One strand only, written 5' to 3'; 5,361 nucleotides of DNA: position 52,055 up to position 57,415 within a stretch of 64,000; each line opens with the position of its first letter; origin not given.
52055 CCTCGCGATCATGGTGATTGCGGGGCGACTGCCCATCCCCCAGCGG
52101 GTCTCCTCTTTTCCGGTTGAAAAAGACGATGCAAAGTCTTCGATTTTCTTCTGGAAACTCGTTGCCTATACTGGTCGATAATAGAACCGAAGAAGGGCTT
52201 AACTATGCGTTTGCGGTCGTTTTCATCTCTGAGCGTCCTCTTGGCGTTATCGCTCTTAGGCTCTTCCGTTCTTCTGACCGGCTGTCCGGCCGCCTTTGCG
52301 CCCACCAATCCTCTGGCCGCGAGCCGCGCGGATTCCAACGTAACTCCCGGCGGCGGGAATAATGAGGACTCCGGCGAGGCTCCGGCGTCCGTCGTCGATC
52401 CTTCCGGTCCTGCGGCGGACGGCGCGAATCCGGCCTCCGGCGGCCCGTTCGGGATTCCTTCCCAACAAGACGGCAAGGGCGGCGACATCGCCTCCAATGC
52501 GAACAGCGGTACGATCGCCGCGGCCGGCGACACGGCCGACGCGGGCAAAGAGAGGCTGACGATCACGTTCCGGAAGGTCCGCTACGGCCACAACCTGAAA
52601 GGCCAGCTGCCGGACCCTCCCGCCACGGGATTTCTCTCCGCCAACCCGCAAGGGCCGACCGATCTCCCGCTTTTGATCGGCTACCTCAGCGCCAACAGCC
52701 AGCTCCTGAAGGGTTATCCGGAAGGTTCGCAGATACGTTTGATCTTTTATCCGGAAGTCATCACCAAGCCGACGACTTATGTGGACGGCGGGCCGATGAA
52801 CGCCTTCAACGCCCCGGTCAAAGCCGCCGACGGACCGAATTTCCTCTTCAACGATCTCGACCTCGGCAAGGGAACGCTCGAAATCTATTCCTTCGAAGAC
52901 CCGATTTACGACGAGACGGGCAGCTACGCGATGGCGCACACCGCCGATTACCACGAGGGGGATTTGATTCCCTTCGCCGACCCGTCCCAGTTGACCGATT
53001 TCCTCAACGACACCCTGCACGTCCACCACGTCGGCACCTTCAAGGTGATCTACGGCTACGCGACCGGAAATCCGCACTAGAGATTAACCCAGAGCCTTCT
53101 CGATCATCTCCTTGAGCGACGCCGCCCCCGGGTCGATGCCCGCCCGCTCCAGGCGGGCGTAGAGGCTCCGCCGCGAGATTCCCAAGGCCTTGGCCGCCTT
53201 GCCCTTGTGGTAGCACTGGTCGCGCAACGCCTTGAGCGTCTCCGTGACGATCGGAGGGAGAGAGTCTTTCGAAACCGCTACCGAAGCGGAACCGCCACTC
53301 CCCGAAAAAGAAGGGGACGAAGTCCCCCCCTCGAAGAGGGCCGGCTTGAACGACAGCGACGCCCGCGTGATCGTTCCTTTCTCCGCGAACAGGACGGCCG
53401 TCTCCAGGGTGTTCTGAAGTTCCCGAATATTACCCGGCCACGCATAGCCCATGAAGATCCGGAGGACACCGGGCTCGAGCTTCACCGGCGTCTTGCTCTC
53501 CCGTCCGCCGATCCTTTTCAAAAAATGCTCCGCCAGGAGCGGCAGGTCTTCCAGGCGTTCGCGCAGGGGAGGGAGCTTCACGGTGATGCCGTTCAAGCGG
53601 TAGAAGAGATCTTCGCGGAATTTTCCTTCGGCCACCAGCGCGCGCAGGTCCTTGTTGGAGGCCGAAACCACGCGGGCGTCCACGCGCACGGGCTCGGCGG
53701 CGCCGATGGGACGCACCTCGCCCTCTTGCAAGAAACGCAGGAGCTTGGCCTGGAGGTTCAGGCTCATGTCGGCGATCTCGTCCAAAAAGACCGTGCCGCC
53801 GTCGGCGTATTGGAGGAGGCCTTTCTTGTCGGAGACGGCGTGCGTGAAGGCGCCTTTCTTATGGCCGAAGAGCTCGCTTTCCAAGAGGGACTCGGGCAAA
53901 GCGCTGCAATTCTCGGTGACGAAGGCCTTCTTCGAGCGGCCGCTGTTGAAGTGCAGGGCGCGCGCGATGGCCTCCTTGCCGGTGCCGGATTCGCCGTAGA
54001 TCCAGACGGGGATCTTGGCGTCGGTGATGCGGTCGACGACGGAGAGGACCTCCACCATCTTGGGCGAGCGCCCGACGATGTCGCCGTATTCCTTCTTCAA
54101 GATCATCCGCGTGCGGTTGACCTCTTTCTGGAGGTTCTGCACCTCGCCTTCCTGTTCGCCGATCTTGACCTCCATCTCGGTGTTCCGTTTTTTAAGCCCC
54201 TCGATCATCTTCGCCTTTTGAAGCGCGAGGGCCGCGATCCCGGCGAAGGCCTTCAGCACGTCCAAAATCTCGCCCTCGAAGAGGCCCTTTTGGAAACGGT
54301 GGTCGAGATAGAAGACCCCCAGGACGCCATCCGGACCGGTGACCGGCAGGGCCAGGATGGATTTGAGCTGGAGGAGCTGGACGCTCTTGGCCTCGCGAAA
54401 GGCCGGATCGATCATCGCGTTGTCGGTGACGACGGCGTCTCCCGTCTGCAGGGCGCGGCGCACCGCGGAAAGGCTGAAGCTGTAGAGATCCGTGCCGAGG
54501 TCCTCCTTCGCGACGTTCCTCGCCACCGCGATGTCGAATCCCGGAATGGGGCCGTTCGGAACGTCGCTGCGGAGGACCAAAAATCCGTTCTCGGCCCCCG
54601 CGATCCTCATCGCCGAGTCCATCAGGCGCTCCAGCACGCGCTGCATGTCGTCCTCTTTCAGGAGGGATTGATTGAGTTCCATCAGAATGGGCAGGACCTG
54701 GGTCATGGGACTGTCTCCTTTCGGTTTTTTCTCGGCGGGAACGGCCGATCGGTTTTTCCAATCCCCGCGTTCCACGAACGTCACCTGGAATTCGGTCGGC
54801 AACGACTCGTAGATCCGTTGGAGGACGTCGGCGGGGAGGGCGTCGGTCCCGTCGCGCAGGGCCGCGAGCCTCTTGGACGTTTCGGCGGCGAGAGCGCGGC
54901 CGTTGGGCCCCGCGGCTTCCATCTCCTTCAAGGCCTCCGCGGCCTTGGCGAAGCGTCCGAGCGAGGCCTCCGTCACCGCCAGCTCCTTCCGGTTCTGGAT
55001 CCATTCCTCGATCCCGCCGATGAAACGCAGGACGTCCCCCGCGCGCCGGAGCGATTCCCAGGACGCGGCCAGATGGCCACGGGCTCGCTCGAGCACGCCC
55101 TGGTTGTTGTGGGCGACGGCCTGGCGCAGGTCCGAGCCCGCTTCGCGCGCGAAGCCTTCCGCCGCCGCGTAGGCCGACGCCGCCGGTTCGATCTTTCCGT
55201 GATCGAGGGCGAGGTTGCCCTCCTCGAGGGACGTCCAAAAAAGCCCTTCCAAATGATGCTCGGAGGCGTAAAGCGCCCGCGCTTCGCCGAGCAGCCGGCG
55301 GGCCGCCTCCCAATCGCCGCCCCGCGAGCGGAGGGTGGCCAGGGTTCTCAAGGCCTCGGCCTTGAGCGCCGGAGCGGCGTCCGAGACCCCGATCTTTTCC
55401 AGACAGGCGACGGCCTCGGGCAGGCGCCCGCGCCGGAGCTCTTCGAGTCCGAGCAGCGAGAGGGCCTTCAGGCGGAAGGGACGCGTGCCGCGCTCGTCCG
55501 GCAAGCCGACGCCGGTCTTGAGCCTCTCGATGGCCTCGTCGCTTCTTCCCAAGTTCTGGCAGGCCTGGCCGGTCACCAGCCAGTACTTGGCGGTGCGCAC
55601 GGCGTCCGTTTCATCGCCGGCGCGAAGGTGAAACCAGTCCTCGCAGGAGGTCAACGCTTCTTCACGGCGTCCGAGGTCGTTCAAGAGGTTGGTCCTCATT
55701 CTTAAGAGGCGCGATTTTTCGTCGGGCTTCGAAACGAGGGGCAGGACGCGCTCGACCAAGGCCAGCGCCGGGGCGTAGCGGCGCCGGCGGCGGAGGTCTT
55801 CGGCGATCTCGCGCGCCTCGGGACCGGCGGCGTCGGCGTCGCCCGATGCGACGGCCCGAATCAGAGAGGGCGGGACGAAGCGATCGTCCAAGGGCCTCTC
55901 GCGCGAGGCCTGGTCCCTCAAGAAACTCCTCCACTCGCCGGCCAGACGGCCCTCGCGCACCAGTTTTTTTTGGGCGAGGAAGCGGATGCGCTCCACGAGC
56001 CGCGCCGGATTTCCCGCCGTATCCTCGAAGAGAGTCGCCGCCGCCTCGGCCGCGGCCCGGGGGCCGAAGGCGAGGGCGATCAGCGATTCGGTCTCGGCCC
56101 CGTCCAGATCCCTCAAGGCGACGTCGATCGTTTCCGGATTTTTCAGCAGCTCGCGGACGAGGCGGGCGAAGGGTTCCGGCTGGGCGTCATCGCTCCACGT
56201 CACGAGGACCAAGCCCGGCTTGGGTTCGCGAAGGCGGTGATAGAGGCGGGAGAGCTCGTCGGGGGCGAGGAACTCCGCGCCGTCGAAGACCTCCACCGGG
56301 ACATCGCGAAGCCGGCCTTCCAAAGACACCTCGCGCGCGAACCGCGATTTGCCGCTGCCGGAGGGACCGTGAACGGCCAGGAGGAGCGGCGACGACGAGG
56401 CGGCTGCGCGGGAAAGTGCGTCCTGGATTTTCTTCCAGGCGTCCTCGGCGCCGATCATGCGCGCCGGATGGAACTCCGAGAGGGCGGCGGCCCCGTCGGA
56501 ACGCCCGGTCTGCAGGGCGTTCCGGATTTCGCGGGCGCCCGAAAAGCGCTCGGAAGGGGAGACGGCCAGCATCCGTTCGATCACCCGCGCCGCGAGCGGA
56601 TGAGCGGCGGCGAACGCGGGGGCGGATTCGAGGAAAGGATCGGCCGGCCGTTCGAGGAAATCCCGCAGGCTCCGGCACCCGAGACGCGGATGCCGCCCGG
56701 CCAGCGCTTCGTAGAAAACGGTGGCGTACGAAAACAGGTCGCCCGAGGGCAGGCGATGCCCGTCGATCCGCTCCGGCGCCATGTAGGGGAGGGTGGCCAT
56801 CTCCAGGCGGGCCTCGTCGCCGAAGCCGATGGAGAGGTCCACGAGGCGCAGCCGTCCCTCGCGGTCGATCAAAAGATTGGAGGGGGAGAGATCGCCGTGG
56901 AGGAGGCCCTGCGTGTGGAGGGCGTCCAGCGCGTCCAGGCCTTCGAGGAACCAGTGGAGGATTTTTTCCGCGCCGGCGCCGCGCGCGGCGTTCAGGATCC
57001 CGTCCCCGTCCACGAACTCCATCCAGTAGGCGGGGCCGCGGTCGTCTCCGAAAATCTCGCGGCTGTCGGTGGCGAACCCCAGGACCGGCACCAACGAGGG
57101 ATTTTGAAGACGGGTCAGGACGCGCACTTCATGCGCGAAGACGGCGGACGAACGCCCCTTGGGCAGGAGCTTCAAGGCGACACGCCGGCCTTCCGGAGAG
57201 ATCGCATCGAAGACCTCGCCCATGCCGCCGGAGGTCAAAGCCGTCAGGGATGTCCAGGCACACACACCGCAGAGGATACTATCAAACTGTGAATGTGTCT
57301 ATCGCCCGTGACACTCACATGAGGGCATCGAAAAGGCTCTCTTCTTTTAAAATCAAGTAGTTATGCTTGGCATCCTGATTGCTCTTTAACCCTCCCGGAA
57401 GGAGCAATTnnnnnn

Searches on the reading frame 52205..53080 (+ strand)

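Call 4: search_protein_families(library=pfam, proteins=[window:52205-53080:+], max_evalue=1)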
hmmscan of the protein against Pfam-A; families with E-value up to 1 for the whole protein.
window:52205-53080:+ (291 aa): 0 families

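Call 5: search_protein_families(library=ncbifam, proteins=[window:52205-53080:+], max_evalue=1)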
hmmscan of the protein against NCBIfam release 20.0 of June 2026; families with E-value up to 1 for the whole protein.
window:52205-53080:+ (291 aa): 0 families

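Call 32: search_protein_families(library=pfam, proteins=[P0021, L001:11311-12306:+, L001:1362-5417:+, L001:5414-6661:-, L001:6729-8810:+, L001:1054-1365:+, P0008], max_evalue=0.1)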
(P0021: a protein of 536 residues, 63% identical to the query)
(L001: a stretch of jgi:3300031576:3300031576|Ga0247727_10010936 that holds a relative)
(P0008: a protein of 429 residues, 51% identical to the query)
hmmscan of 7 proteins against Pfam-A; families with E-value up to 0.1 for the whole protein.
P0021 (536 aa): 1 family
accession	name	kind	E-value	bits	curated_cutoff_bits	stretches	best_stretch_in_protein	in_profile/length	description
PF00498.31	FHA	-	0.0015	19.4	20.7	1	326-389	15-67/67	FHA domain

L001:11311-12306:+ (331 aa): 0 families

L001:1362-5417:+ (1351 aa): 3 families
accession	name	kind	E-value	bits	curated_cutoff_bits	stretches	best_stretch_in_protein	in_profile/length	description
PF14182.11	YgaB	-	0.014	16.3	27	1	1128-1162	43-76/77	YgaB-like protein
PF20392.3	DUF6687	-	0.061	12.9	27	0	806-917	94-206/339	Family of unknown function (DUF6687)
PF02954.25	HTH_8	-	0.07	13.3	22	0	753-777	8-32/42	Bacterial regulatory protein, Fis family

L001:5414-6661:- (415 aa): 0 families

L001:6729-8810:+ (693 aa): 11 families
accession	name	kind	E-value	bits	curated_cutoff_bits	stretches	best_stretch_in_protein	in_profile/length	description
PF13424.12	TPR_12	-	8.4e-11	42.3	30.1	1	97-162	8-75/77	Tetratricopeptide repeat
PF17874.7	TPR_MalT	-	2.1e-06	27.7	45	1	131-207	39-115/336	MalT-like TPR region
PF07719.23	TPR_2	-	5.6e-06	26.5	27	0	438-462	3-27/34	Tetratricopeptide repeat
PF13374.12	TPR_10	-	7.9e-06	26.2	27.5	0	131-164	1-34/42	Tetratricopeptide repeat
PF14559.12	TPR_19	-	0.00029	21.5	25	0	182-239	1-53/68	Tetratricopeptide repeat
PF13174.12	TPR_6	-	0.0018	19.2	26.3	0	134-160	2-28/33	Tetratricopeptide repeat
PF13428.12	TPR_14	-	0.0034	18.4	23.5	0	134-161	3-30/44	Tetratricopeptide repeat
PF09543.15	DUF2379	-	0.0091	16.9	21.1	0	134-194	35-92/116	Protein of unknown function (DUF2379)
PF05524.18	PEP-utilisers_N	-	0.02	15.5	24.4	0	110-210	6-83/121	PEP-utilising enzyme, N-terminal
PF01535.26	PPR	-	0.026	15.2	25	0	253-269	9-25/31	PPR repeat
PF00515.34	TPR_1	-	0.031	14.5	27.8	0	439-462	4-27/34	Tetratricopeptide repeat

L001:1054-1365:+ (103 aa): 0 families

P0008 (429 aa): 5 families
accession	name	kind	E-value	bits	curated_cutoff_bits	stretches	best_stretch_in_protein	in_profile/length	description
PF07676.18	PD40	-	0.00012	22.4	20.9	0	252-270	13-32/38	WD40-like Beta Propeller Repeat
PF23416.1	DUF7107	-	0.0029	18.3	24.6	1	406-426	26-46/48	Domain of unknown function (DUF7107)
PF01683.23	EB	-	0.0036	17.8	24.3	1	399-427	12-40/52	EB module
PF04706.18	Dickkopf_N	-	0.051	14.3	25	1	406-426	30-50/51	Dickkopf N-terminal cysteine-rich region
PF00095.26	WAP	-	0.069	13.9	20.8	0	403-426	11-34/41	WAP-type (Whey Acidic Protein) 'four-disulfide core'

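Call 43: search_protein_families(library=padloc, proteins=[P0001, P0002, P0003, P0004, P0005, P0007, P0021], max_evalue=0.1)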
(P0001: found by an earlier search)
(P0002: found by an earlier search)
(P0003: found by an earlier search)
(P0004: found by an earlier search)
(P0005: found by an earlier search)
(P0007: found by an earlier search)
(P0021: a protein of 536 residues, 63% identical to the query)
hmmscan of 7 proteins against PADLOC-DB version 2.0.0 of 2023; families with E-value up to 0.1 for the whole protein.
P0001 (222 aa): 0 families

P0002 (485 aa): 0 families

P0003 (184 aa): 0 families

P0004 (344 aa): 0 families

P0005 (460 aa): 0 families

P0007 (291 aa): 0 families

P0021 (536 aa): 0 families

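Call 44: search_protein_families(library=phrogs, proteins=[P0001, P0002, P0003, P0004, P0005, P0007, P0021], max_evalue=0.1)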
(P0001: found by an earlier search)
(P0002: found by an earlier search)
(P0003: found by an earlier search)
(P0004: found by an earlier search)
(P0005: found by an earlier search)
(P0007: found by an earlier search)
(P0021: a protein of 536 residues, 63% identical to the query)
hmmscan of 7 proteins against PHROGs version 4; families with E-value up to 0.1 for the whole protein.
P0001 (222 aa): 0 families

P0002 (485 aa): 0 families

P0003 (184 aa): 0 families

P0004 (344 aa): 0 families

P0005 (460 aa): 1 family
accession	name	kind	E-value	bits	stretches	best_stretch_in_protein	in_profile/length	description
phrog_5725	-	other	0.025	14.1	1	28-48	26-47/540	chaperonin groEL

P0007 (291 aa): 0 families

P0021 (536 aa): 0 families

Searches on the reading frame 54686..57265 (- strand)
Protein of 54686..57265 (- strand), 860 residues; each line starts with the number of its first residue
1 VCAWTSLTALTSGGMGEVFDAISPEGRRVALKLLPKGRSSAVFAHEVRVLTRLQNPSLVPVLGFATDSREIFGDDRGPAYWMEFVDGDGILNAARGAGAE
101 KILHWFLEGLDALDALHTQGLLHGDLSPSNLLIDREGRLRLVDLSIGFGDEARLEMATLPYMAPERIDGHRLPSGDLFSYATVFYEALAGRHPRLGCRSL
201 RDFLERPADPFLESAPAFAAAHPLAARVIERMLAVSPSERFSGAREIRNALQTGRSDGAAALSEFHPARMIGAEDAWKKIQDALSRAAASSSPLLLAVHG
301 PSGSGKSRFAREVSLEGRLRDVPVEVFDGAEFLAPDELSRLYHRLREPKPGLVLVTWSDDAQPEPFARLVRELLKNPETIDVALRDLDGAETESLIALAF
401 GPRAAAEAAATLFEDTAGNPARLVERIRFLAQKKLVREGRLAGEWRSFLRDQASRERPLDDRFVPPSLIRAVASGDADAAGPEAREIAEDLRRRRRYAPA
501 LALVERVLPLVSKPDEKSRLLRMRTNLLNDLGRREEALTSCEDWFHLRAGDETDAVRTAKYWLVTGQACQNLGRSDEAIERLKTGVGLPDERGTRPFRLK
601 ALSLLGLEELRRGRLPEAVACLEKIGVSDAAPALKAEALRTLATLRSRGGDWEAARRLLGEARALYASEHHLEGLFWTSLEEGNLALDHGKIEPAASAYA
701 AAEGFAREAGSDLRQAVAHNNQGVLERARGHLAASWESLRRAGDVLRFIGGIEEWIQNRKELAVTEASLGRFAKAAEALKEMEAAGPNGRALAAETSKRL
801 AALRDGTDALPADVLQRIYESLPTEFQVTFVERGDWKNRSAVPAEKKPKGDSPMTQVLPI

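Call 42: find_related_loci(query=window:54686-57265:-, collection=genome_contigs, flank=10000)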
Query window:54686-57265:- (860 aa) in genome_contigs; peptide patterns used: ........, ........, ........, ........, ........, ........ (x = any residue, [..] = any of these).
41 stretches matched a pattern; 1 encode a relative of the query (tblastn E <= 1e-3); 1 distinct loci.
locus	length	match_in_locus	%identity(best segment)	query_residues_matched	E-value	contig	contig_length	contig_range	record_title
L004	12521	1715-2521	30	10-257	4e-20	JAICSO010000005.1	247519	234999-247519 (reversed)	MAG: Acidobacteriales bacterium isolate GZL_HYHR_2_bin.60 k141_279467_length_247519_cov_22.1657, whole genome shotgun se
